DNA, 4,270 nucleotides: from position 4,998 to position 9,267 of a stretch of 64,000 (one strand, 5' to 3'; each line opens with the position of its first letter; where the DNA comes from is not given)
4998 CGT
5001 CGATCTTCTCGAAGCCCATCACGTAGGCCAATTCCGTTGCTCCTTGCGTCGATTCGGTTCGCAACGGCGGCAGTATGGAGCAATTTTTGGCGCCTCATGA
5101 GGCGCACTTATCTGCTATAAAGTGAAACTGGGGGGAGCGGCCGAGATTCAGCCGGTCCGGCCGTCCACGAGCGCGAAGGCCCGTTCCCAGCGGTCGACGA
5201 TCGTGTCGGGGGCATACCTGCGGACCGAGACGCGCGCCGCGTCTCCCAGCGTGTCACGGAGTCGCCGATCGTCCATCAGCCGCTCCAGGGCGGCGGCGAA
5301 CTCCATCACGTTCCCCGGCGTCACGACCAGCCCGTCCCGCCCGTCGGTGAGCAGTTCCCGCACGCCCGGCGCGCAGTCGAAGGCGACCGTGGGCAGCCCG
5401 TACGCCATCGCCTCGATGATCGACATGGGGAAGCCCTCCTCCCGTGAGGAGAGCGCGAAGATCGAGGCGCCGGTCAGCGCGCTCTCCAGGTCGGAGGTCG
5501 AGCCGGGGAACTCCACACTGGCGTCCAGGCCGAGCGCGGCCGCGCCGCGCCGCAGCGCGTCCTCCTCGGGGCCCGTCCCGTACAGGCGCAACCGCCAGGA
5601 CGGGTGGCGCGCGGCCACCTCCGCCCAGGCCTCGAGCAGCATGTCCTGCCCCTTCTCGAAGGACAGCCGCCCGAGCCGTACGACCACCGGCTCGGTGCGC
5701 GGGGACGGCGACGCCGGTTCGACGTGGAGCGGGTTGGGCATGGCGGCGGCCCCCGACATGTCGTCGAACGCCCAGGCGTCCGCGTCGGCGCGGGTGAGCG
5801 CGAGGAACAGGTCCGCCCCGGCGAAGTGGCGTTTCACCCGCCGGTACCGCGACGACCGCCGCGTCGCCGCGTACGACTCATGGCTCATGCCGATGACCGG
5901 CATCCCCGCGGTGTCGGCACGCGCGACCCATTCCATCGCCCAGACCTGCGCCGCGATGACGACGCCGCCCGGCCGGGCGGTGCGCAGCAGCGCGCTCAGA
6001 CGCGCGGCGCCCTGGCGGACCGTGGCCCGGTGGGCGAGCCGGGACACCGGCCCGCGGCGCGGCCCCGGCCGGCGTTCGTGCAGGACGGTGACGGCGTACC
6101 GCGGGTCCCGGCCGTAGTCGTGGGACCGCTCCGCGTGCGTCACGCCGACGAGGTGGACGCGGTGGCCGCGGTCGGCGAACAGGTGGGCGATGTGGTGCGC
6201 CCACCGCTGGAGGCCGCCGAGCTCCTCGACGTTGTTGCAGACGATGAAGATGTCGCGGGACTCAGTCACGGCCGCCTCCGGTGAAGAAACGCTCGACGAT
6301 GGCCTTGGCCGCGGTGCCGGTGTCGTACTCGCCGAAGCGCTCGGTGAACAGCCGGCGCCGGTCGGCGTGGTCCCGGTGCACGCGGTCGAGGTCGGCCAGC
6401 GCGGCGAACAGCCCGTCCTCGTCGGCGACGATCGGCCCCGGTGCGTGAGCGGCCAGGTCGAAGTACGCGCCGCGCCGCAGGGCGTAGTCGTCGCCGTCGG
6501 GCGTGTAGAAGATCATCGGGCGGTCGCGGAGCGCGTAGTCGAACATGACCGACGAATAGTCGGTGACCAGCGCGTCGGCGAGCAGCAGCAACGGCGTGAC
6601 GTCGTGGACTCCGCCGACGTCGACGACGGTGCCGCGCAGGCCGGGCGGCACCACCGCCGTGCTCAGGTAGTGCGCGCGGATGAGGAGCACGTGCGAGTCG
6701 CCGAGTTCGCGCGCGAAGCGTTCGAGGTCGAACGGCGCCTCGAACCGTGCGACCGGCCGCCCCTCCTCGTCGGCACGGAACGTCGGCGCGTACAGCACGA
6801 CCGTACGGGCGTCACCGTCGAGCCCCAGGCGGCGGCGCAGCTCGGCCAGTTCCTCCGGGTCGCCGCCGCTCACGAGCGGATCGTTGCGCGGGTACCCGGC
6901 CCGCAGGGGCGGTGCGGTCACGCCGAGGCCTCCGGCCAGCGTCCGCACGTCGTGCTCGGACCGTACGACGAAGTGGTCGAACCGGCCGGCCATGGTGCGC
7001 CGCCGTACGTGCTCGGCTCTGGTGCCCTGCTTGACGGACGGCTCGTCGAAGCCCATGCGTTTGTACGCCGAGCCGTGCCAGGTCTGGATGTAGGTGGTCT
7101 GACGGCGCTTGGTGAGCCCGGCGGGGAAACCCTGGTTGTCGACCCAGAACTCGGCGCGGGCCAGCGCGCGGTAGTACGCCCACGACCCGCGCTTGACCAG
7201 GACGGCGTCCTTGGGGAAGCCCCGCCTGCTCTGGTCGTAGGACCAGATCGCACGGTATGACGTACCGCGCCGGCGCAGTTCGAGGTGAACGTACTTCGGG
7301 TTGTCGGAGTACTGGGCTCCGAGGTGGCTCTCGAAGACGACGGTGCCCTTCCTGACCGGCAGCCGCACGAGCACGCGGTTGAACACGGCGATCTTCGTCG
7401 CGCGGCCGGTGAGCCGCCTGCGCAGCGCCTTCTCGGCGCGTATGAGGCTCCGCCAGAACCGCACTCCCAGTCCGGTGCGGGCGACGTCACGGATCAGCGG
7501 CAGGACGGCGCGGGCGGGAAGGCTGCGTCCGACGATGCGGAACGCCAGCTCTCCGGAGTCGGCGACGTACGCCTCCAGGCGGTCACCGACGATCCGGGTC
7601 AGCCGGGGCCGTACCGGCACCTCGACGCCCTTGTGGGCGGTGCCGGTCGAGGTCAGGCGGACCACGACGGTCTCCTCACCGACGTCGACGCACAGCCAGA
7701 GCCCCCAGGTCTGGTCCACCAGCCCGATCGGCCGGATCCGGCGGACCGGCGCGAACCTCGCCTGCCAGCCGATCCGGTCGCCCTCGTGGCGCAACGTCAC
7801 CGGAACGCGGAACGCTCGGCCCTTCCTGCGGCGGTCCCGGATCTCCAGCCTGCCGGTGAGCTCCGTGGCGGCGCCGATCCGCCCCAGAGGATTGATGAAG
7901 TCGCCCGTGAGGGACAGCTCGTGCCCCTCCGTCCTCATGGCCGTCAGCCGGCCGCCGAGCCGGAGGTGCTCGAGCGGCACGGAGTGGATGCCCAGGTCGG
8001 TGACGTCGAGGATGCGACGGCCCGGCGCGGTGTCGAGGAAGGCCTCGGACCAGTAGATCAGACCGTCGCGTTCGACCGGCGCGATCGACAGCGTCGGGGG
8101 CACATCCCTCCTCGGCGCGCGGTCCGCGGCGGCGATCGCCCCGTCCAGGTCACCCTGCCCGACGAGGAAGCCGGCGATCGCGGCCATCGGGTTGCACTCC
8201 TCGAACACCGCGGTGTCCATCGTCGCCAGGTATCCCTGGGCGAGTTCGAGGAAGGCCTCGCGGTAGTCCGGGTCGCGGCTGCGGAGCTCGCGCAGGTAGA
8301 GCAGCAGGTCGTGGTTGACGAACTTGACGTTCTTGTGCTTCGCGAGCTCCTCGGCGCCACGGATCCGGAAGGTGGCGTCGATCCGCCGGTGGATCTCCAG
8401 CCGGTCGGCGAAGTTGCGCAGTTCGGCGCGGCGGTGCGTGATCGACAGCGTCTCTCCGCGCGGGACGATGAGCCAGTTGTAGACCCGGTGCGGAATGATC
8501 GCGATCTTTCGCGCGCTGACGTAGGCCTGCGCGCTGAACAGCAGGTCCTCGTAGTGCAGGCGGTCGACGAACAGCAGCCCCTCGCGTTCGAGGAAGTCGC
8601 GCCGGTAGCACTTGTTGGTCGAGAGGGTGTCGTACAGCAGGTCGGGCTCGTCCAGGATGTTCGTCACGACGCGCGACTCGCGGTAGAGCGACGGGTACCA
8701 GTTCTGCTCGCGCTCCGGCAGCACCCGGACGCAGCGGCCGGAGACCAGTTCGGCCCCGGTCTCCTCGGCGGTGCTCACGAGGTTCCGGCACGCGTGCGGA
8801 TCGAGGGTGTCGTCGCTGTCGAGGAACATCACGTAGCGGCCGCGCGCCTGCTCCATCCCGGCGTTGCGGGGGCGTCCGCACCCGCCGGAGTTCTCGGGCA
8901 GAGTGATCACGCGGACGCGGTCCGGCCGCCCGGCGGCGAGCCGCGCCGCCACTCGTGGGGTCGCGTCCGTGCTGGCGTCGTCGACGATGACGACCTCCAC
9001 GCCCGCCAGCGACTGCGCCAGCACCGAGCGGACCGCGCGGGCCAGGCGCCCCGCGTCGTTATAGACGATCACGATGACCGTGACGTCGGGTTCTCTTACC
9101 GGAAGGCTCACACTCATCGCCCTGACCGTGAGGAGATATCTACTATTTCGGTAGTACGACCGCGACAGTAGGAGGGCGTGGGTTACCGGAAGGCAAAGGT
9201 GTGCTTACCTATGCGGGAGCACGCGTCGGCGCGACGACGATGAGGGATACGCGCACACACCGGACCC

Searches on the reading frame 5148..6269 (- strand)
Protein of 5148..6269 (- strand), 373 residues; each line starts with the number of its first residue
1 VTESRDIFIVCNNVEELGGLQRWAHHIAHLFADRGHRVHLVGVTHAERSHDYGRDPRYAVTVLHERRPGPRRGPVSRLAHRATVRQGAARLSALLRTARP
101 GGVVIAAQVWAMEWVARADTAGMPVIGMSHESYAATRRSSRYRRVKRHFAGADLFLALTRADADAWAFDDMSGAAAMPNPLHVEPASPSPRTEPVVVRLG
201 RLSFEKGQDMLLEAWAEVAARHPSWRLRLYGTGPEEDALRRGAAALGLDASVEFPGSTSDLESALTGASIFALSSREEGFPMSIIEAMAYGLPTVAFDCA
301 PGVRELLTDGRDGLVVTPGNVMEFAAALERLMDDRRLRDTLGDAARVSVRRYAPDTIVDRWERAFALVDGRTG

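Call 4: search_protein_families(library=pfam, proteins=[window:5148-6269:-])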
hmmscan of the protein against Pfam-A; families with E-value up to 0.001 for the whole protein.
window:5148-6269:- (373 aa): 5 families
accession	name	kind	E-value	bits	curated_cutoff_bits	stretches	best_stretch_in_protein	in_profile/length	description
PF00534.26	Glycos_transf_1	-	7.5e-41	140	26.4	1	187-346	9-170/172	Glycosyl transferases group 1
PF13692.12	Glyco_trans_1_4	-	1.7e-39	135.8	27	1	193-334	1-142/142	Glycosyl transferases group 1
PF20706.3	GT4-conflict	-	2.4e-10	40.4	26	1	183-335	187-358/385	Family 4 Glycosyltransferase in conflict systems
PF13439.12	Glyco_transf_4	-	8.1e-07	29.7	28.5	1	18-166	2-148/170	Glycosyltransferase Family 4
PF13524.12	Glyco_trans_1_2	-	8.7e-07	29.4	25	1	216-351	6-131/144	Glycosyl transferase-like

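Call 68: search_protein_families(library=ncbifam, proteins=[window:5148-6269:-], max_evalue=0.001)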
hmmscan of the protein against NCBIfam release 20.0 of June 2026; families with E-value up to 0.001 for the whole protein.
window:5148-6269:- (373 aa): 32 families (the best 25 are shown)
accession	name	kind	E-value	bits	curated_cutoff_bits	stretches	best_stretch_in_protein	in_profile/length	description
TIGR03088.1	stp2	hypoth_equivalog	4.1e-28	98.5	409.05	1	184-365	185-370/374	TIGR03088 family PEP-CTERM/XrtA system glycosyltransferase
NF041876.1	EPS_EpsE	equivalog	8.1e-27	94.5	400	1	189-350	209-377/389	exopolysaccharide biosynthesis GT4 family glycosyltransferase EpsE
TIGR03999.1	thiol_BshA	equivalog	1.9e-23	83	273.7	1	193-365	199-370/375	N-acetyl-alpha-D-glucosaminyl L-malate synthase BshA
NF007396.0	PRK09922.1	equivalog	1.3e-21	76.9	385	1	195-338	184-330/361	lipopolysaccharide 1,6-galactosyltransferase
NF047880.1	glyco_SdgA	exception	2e-19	69.6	800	1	196-363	318-485/488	serine-aspartate repeat adhesin O-glycosyltransferase SdgA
NF050056.1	ProtGlycPglH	equivalog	2.1e-19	69.8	600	1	149-361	135-346/354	GalNAc-alpha-(1->4)-GalNAc-alpha-(1->3)-diNAcBac-PP-undecaprenol alpha-1,4-N-acetyl-D-galactosaminyltransferase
TIGR03449.1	mycothiol_MshA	equivalog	1.3e-17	63.8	462.5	1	191-359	218-394/406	D-inositol-3-phosphate glycosyltransferase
NF047881.1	glyco_SdgB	exception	3.5e-17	62.3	800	1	197-367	325-495/496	serine-aspartate repeat adhesin O-glycosyltransferase SdgB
TIGR04063.1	stp3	hypoth_equivalog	1e-14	54.3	442.05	1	205-351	225-377/397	TIGR04063 family PEP-CTERM/XrtA system glycosyltransferase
TIGR04047.1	MSMEG_0565_glyc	hypoth_equivalog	5.7e-14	52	259.85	1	192-353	192-359/373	MSMEG_0565 family glycosyltransferase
NF050063.1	ProtGlycPglJ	equivalog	1.6e-13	50.6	500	1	192-352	193-350/363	N-acetylgalactosamine-N,N'-diacetylbacillosaminyl-diphospho-undecaprenol 4-alpha-N-acetylgalactosaminyltransferase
NF038229.1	Glyco4_Geo_Pelo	equivalog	1.5e-12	47.2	400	1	206-356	174-324/338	GPMC system family 4 glycosyltransferase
TIGR04005.1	wcaL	equivalog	1.1e-10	41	537.6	1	195-339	224-377/406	colanic acid biosynthesis glycosyltransferase WcaL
NF011726.0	PRK15179.1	equivalog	1e-09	37.3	733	1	201-345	525-670/694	Vi polysaccharide biosynthesis protein TviE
NF047684.1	TeichurnBiosyTuaC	equivalog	2.3e-09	36.7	550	1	190-340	216-360/391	teichuronic acid biosynthesis protein TuaC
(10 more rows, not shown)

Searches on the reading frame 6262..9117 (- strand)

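Call 4: search_protein_families(library=pfam, proteins=[window:6262-9117:-])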
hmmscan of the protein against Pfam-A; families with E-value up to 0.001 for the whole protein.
window:6262-9117:- (951 aa): 4 families
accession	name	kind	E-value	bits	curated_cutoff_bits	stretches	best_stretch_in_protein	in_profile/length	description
PF04464.20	Glyphos_transf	-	9.8e-94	314.7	22.1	1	579-945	2-366/367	CDP-Glycerol:Poly(glycerophosphate) glycerophosphotransferase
PF00535.33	Glycos_transf_2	-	2.8e-35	122.2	23.3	1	13-177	1-165/168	Glycosyl transferase family 2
PF13641.12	Glyco_tranf_2_3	-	1.8e-14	54.8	27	1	10-146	1-137/230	Glycosyltransferase like family 2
PF10111.15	Glyco_tranf_2_2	-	3.7e-05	23.8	27.3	1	13-107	1-96/276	Glycosyltransferase like family 2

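Call 68: search_protein_families(library=ncbifam, proteins=[window:6262-9117:-], max_evalue=0.001)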
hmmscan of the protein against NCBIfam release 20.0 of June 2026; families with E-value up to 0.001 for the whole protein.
window:6262-9117:- (951 aa): 25 families
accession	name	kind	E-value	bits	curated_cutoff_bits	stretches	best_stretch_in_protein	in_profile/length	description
NF041712.1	techglyph_taseTarF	equivalog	1.9e-60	204.9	550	1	588-945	24-387/388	teichoic acid glycerol-phosphate transferase TarF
NF007482.0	PRK10073.1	equivalog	7.5e-28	97.5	423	1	10-219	6-219/334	glycosyltransferase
NF041713.1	Tar_polymTarL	equivalog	1.8e-25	89.6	1000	1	589-945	208-560/562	teichoic acid ribitol-phosphate polymerase TarL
NF047683.1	TeichurnBiosyTuaG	equivalog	1.8e-19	70.3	400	1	9-107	5-101/252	teichuronic acid biosynthesis protein TuaG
TIGR03965.1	mycofact_glyco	equivalog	1.5e-16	60.3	280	1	8-135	72-195/467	mycofactocin biosynthesis glycosyltransferase MftF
NF050050.1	ProtGlycPglI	equivalog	1.6e-16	60.6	500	1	10-130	2-120/306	GalNAc(5)-diNAcBac-PP-undecaprenol beta-1,3-glucosyltransferase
NF041711.1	TagprimaseTarB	equivalog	8.8e-15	54.8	500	1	666-884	105-305/362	teichoic acid glycerol-phosphate primase TarB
NF041875.1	EPS_EpsD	equivalog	2.3e-14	53.5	370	1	12-128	1-115/325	exopolysaccharide biosynthesis glycosyltransferase EpsD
TIGR03937.1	PgaC_IcaA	equivalog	7.4e-14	51.5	422.3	1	9-118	44-151/407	poly-beta-1,6-N-acetyl-D-glucosamine synthase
TIGR03469.1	HpnB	hypoth_equivalog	6e-13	48.6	379.25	1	8-126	42-169/386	hopene-associated glycosyltransferase HpnB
NF041394.1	GtaseAglG_Halo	equivalog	2.2e-12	46.9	440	1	12-177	3-169/304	glucosyl-dolichyl phosphate glucuronosyltransferase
NF053739.1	GlytfEpsEBac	equivalog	2.9e-12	46.1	450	1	10-105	1-95/265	glycosyltransferase EpsE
TIGR03111.1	glyc2_xrt_Gpos1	hypoth_equivalog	4.1e-11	42.3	363.95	1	8-119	47-158/439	TIGR03111 family XrtG-associated glycosyltransferase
TIGR04283.1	glyco_like_mftF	equivalog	9.1e-11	41.8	182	1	13-121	2-101/221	TIGR04283 family arsenosugar biosynthesis glycosyltransferase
NF038302.1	EPS_HpsE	equivalog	1.3e-09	37.5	300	1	11-106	2-100/307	hormogonium polysaccharide biosynthesis glycosyltransferase HpsE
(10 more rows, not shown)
